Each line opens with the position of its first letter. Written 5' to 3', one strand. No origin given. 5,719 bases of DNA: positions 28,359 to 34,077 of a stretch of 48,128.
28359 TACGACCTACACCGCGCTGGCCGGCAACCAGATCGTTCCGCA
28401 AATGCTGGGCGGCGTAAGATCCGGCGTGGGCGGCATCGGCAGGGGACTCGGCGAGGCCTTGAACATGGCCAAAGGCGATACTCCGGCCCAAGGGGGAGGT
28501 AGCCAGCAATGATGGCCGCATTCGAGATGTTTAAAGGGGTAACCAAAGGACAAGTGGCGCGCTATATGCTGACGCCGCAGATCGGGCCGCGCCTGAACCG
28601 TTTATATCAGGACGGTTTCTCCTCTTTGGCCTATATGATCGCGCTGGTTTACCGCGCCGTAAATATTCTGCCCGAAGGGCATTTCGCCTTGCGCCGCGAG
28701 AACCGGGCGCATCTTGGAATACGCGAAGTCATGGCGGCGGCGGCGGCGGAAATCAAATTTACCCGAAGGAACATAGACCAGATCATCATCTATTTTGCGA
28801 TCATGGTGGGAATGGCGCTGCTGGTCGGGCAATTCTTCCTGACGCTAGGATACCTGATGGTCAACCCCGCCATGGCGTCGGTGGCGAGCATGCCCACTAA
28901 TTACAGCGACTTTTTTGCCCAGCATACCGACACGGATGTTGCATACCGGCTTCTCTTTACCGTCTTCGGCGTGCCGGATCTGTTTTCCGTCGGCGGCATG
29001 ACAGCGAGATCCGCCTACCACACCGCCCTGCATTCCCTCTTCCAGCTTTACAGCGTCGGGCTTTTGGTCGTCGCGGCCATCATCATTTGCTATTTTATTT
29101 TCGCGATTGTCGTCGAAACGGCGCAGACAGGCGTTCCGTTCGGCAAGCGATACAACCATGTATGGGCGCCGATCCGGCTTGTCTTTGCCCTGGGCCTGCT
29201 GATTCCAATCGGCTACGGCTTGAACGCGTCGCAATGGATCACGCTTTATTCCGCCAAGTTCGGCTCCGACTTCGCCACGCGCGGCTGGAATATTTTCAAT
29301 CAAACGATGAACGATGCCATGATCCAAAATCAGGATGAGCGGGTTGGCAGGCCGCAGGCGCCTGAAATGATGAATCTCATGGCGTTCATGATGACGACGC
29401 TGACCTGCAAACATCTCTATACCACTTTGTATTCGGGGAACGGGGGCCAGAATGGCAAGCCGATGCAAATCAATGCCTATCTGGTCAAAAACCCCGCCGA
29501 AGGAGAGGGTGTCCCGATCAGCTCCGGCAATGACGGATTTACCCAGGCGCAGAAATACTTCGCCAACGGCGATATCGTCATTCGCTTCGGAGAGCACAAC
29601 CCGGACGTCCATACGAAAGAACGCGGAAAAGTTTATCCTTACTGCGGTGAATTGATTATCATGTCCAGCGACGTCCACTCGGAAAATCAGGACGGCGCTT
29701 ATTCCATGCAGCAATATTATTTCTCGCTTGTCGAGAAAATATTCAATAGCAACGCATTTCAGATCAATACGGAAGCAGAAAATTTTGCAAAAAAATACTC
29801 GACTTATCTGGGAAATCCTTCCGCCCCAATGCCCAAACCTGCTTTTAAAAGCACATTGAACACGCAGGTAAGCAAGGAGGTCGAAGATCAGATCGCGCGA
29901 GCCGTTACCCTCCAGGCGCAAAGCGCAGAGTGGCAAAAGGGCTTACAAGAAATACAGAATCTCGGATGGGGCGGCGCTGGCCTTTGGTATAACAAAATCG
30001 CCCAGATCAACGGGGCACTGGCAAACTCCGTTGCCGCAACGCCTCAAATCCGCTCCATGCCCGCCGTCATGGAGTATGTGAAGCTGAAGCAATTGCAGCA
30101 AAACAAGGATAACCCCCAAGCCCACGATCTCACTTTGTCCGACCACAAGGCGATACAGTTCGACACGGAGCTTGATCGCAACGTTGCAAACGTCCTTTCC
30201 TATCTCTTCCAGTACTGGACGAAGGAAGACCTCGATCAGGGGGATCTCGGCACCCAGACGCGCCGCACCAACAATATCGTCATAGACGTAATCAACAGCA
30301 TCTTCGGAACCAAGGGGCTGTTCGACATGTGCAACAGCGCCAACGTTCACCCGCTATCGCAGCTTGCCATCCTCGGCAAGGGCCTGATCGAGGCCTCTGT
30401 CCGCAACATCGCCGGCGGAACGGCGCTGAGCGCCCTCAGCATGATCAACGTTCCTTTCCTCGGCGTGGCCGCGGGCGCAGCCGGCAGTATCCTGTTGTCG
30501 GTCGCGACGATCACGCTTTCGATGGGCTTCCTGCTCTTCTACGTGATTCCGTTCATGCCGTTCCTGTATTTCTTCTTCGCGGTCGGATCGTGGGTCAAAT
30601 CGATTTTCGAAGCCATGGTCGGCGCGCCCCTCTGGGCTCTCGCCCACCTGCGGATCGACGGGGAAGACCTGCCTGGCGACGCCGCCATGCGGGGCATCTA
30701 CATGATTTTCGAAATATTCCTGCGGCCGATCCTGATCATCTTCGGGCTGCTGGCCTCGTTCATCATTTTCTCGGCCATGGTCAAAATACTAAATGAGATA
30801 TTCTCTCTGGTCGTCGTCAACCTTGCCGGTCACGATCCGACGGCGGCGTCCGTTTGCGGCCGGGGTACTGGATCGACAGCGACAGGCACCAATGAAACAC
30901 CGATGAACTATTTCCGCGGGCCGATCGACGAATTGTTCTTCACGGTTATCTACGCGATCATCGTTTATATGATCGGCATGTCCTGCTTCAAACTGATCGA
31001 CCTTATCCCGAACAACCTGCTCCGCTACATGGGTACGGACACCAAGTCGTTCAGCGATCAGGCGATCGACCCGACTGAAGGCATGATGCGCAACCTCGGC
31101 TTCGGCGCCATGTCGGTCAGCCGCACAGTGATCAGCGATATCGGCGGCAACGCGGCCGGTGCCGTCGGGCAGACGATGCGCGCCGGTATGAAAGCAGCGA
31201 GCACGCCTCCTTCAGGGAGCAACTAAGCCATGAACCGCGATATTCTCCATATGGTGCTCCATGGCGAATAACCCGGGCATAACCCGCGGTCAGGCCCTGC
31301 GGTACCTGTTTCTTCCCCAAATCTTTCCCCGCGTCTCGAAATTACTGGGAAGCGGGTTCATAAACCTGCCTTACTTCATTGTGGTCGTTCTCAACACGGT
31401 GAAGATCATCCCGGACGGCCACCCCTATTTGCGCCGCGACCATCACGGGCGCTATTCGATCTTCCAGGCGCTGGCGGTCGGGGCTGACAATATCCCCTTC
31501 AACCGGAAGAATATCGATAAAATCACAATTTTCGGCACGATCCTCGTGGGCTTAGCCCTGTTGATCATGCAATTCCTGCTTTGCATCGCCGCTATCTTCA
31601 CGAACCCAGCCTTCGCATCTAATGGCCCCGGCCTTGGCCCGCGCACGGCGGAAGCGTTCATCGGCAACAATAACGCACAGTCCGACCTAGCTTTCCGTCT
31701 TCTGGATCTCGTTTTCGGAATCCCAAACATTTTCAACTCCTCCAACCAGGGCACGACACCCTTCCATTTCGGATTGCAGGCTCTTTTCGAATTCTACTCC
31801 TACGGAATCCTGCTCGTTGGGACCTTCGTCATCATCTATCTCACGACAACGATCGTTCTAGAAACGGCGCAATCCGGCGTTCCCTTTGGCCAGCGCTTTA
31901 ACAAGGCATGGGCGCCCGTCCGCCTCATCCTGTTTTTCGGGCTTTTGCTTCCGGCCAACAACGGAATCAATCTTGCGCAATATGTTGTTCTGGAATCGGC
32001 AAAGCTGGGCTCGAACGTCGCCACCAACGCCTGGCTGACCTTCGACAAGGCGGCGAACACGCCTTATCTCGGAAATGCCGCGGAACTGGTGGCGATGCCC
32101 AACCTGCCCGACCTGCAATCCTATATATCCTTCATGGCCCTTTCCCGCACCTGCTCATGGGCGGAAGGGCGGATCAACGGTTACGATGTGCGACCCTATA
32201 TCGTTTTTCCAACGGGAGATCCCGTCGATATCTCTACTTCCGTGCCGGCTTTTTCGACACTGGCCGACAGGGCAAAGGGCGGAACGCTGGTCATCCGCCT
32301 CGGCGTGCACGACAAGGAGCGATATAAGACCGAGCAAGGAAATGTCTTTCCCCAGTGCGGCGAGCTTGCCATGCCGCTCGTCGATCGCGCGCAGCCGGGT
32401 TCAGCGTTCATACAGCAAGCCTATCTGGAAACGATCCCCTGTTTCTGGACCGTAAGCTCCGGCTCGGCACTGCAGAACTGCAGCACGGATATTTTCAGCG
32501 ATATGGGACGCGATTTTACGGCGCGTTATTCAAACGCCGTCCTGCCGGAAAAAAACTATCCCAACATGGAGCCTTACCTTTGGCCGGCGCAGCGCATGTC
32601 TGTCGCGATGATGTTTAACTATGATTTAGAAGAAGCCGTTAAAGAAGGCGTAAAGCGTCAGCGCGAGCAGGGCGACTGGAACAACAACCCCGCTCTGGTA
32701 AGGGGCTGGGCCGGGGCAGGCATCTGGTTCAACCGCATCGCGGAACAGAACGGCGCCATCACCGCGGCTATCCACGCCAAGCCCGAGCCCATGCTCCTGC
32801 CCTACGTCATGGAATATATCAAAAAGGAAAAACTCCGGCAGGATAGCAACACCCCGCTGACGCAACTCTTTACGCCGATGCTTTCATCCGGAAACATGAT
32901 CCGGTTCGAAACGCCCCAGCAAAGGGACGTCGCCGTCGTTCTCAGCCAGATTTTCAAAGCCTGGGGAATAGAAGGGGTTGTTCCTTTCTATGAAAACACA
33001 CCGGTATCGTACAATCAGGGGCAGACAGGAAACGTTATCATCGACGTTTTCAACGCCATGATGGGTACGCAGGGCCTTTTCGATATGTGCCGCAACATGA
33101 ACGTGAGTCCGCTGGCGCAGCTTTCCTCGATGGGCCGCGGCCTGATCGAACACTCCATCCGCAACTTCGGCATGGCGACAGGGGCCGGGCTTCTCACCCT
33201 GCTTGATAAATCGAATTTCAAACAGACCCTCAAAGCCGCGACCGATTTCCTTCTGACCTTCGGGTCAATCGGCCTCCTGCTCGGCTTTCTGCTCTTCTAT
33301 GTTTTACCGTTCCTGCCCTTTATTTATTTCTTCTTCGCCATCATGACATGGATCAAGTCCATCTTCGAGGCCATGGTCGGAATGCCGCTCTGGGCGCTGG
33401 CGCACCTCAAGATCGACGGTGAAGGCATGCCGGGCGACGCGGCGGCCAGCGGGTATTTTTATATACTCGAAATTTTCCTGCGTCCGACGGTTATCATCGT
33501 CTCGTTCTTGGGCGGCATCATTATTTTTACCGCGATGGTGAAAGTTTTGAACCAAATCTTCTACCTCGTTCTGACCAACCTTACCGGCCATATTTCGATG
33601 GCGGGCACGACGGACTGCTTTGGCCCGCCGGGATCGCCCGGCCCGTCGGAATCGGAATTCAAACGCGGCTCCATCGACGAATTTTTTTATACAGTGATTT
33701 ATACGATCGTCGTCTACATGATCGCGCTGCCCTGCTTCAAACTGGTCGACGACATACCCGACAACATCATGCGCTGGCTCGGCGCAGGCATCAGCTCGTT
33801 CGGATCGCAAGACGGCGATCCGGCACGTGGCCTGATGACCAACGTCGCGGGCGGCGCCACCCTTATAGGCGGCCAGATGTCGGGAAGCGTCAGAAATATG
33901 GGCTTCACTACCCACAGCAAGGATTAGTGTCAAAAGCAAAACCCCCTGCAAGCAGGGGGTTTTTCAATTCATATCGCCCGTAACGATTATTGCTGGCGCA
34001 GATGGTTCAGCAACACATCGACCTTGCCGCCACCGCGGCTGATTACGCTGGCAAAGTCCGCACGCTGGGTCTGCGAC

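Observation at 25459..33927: Orphan triplet of tandem DotA/TraY-like polytopic membrane paralogues in a core-genome context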

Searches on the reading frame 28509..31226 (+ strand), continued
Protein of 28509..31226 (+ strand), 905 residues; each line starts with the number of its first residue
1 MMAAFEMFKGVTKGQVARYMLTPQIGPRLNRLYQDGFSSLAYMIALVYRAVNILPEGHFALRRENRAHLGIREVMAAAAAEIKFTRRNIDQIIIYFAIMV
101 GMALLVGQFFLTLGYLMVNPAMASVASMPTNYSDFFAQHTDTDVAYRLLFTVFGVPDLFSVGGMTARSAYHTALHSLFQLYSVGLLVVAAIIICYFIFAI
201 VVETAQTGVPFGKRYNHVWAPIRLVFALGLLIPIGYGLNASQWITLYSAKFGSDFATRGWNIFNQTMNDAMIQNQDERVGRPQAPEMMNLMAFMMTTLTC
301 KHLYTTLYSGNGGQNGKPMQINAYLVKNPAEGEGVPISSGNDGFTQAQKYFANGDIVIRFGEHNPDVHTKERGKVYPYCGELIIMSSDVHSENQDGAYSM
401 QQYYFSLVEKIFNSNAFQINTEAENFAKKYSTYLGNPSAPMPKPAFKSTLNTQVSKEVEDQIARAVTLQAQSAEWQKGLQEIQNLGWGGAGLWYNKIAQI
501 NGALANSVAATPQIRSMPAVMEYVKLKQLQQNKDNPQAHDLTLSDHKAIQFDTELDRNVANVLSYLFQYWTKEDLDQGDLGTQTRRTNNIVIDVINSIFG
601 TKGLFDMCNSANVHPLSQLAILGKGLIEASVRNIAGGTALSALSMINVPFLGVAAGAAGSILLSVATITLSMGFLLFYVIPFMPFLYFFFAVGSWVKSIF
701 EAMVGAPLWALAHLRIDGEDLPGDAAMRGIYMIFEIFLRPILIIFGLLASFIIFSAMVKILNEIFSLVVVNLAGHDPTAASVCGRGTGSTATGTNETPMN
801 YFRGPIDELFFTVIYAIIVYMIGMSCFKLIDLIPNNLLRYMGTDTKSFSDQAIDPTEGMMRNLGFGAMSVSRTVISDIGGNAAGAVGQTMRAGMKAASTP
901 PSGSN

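Call 85: find_encoding_contigs(protein=P0340, flank=10000, max_places=1)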
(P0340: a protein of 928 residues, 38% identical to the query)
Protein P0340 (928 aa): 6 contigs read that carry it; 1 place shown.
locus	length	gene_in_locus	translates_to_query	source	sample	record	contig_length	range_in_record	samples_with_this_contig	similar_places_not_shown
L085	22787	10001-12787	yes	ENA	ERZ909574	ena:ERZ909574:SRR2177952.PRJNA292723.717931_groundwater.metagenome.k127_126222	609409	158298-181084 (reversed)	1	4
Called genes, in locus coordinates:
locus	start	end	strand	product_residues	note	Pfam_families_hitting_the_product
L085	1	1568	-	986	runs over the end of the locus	PF14850:Pro_dh-DNA_bdg, PF01619:Pro_dh, PF00171:Aldedh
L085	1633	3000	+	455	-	PF13742:tRNA_anti_2, PF01336:tRNA_anti-codon, PF02601:Exonuc_VII_L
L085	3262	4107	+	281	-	PF01381:HTH_3 (weak), PF12844:HTH_19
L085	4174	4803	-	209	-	PF04545:Sigma70_r4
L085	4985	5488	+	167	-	-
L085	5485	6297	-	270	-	PF02342:TerD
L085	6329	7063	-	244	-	PF02342:TerD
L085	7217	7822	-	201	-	-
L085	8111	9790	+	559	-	PF00005:ABC_tran, PF00931:NB-ARC (faint), PF02463:SMC_N (faint), PF13401:AAA_22 (faint), PF13476:AAA_23 (faint), PF13555:AAA_29 (faint), PF12848:ABC_tran_Xtn, PF00005:ABC_tran, +1 more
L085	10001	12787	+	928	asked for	-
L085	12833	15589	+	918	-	-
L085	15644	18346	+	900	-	-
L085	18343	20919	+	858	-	-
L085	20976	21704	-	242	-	PF05494:MlaC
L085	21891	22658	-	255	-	PF04333:MlaA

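Call 86: search_protein_families(library=pfam, proteins=[L006:5450-6787:-, L083:2958-4298:-, L084:4366-4959:-, L085:7217-7822:-], max_evalue=0.1)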
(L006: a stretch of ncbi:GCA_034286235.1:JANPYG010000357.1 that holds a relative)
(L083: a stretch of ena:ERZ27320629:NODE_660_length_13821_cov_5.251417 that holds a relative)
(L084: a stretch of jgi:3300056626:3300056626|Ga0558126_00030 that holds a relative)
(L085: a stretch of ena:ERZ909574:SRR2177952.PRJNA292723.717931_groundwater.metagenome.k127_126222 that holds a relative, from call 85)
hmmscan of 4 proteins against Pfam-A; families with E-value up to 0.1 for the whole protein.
L006:5450-6787:- (445 aa): 1 family
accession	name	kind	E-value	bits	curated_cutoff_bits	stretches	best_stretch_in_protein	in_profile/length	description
PF03906.20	Phage_T7_tail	-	6e-05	23.2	25.2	1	311-351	113-153/157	Phage T7 tail fibre protein, N-terminal domain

L083:2958-4298:- (446 aa): 1 family
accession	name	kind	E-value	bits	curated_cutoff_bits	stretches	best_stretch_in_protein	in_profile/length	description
PF03906.20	Phage_T7_tail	-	0.021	14.9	25.2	1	312-347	114-149/157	Phage T7 tail fibre protein, N-terminal domain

L084:4366-4959:- (197 aa): 0 families

L085:7217-7822:- (201 aa): 0 families

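Call 91: search_protein_families(library=padloc, proteins=[window:28509-31226:+], max_evalue=0.01)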
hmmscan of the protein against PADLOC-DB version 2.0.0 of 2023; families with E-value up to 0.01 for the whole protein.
window:28509-31226:+ (905 aa): 0 families

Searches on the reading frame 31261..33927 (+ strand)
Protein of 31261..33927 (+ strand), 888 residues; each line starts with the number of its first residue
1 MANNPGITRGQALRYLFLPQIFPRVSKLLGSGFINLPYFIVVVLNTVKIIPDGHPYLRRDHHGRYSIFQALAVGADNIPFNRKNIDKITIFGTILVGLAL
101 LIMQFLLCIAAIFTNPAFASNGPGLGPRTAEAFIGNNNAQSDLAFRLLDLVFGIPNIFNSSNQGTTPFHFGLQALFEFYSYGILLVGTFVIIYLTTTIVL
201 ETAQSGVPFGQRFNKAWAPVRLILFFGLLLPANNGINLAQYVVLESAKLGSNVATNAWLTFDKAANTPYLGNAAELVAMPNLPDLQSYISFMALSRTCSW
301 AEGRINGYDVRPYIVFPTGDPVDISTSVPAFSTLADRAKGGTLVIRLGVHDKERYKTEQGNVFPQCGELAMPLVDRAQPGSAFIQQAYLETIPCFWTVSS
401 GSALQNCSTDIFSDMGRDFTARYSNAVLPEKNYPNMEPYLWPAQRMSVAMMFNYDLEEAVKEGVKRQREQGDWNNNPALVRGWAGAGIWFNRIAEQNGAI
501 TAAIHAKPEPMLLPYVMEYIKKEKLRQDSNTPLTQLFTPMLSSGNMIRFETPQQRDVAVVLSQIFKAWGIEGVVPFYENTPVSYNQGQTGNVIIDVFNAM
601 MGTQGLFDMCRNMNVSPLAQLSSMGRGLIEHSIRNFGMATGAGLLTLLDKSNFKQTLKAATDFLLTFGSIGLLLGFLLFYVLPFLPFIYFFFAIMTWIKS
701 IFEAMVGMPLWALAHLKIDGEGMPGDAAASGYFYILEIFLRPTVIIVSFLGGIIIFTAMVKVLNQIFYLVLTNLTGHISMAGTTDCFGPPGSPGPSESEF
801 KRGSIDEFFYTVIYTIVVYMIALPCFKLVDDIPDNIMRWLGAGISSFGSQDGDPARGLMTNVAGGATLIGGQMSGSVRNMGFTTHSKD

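Call 6: search_protein_families(library=ncbifam, proteins=[window:31261-33927:+], max_evalue=1)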
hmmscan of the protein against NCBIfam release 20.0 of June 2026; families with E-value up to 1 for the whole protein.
window:31261-33927:+ (888 aa): 2 families
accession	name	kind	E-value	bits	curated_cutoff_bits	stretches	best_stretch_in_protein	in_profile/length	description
TIGR04346.1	DotA_TraY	subfamily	9.8e-70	235.9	100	1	146-841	4-656/656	DotA/TraY family protein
NF033886.1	T4SS_DotA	equivalog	2.5e-45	155.7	500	2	515-842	459-787/790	type IVB secretion system protein DotA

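Call 7: search_protein_families(library=pfam, proteins=[window:31261-33927:+], max_evalue=1)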
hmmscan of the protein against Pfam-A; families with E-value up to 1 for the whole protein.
window:31261-33927:+ (888 aa): 1 family
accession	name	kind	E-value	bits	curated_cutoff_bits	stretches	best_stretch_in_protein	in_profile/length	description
PF02790.20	COX2_TM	-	0.07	13.7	22.8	0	800-828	60-88/88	Cytochrome C oxidase subunit II, transmembrane domain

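Call 91: search_protein_families(library=padloc, proteins=[window:31261-33927:+], max_evalue=0.01)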
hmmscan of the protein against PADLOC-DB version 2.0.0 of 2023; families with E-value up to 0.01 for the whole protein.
window:31261-33927:+ (888 aa): 0 families
